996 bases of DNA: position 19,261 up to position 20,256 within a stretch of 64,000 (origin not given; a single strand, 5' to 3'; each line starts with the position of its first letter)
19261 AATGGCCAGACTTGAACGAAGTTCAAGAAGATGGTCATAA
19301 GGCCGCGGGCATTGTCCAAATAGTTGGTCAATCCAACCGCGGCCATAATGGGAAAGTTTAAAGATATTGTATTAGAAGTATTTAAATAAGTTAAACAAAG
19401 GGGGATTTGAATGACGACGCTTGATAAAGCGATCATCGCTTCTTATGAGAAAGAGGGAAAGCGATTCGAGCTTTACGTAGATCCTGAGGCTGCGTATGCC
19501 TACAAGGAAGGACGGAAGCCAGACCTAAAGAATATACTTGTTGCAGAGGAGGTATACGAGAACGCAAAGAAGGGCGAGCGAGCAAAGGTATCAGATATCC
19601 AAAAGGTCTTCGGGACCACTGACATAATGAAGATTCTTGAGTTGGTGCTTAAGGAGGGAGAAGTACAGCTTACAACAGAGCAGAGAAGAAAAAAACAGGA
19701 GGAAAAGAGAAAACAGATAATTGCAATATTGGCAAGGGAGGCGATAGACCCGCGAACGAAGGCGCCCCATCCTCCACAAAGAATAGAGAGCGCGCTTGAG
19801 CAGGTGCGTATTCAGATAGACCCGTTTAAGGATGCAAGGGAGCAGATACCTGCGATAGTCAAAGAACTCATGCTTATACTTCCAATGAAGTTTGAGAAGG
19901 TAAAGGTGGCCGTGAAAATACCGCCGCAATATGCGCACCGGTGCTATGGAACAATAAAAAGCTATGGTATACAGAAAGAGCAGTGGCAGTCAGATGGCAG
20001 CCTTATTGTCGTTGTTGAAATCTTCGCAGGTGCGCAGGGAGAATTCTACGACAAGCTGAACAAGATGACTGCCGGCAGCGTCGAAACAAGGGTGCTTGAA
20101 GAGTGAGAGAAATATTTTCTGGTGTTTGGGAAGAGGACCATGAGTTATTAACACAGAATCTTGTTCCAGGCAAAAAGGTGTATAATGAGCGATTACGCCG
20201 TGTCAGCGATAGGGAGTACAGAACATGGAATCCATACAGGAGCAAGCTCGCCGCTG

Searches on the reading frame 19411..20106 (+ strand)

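Call 78: search_protein_families(library=pfam, proteins=[window:19411-20106:+], max_evalue=0.0001)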
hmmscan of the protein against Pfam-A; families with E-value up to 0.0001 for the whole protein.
window:19411-20106:+ (231 aa): 3 families
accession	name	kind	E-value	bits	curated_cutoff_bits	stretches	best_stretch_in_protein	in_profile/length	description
PF01172.24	SBDS_N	-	9.1e-26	90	24.6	1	7-93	2-88/88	Shwachman-Bodian-Diamond syndrome (SBDS) N-terminal domain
PF09377.16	SBDS_domain_II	-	2.3e-20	72.7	27.2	1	101-162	1-62/62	SBDS protein, domain II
PF20268.4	SBDS_C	-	3.5e-19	68.9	27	1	164-230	1-70/71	SBDS protein, C-terminal domain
